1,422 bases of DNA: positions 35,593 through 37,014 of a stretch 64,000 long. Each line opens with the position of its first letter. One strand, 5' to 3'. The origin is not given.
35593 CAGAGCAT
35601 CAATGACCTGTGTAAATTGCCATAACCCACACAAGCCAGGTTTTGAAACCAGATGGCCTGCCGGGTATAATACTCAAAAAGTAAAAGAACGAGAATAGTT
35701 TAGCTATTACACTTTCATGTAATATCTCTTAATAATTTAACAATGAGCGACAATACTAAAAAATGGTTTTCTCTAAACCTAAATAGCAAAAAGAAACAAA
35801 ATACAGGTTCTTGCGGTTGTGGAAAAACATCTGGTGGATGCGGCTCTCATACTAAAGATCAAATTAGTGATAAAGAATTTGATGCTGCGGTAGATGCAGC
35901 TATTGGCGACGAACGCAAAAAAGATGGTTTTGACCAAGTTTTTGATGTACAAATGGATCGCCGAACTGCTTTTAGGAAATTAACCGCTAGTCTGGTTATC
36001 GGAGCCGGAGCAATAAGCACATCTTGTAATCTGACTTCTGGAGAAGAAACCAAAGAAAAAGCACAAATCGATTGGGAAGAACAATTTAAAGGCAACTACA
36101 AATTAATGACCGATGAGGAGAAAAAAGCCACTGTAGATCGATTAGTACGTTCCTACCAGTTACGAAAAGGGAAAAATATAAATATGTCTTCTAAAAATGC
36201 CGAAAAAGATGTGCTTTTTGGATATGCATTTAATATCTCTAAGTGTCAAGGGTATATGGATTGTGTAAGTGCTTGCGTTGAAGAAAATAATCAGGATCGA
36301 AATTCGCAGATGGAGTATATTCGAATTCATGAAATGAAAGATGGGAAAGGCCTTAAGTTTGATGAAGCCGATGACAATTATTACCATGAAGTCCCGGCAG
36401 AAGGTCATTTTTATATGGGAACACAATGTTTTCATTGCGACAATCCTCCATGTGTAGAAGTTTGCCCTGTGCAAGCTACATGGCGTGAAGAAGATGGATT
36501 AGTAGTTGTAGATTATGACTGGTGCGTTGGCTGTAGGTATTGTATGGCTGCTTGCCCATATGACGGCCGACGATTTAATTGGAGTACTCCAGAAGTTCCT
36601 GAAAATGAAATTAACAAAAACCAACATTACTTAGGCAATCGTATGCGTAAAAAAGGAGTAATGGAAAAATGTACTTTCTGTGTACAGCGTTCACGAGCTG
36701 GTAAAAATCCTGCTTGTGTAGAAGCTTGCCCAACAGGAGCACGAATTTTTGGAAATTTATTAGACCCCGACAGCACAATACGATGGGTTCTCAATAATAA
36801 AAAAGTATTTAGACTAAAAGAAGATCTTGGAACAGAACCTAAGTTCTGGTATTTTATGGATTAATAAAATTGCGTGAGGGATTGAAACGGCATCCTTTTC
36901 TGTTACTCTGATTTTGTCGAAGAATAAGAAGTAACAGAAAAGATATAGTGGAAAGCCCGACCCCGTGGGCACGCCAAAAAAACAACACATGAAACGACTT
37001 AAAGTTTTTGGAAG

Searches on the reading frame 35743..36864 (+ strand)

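Call 41: search_protein_families(library=pfam, proteins=[window:35743-36864:+], max_evalue=0.001)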
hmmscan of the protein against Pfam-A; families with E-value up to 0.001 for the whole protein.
window:35743-36864:+ (373 aa): 10 families
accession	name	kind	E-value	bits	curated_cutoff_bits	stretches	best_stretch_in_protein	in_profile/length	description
PF13247.11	Fer4_11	-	1.9e-22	79.7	26.2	2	223-283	4-66/100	4Fe-4S dicluster domain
PF13237.11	Fer4_10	-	3e-12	46.7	25.5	1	254-330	2-53/53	4Fe-4S dicluster domain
PF13187.11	Fer4_9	-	6e-12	45.8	27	2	261-333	2-51/52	4Fe-4S dicluster domain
PF12838.12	Fer4_7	-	2.4e-11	44.3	27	1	261-333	2-52/52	4Fe-4S dicluster domain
PF00037.32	Fer4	-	1.1e-06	28.6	21.1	1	254-274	1-21/24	4Fe-4S binding domain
PF12797.12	Fer4_2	-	8.7e-06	25.8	24.5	1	254-273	3-22/22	4Fe-4S binding domain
PF12837.12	Fer4_6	-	1.6e-05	25.1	25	1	254-274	2-22/24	4Fe-4S binding domain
PF14697.11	Fer4_21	-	2.8e-05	24.6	35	1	227-273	6-53/59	4Fe-4S dicluster domain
PF25160.1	LdpA_Fe-S-bd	-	0.00018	21.6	27.6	1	232-274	5-41/49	LdpA Fe-S cluster-binding domain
PF13183.11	Fer4_8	-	0.00084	20.3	27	0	260-332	4-67/68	4Fe-4S dicluster domain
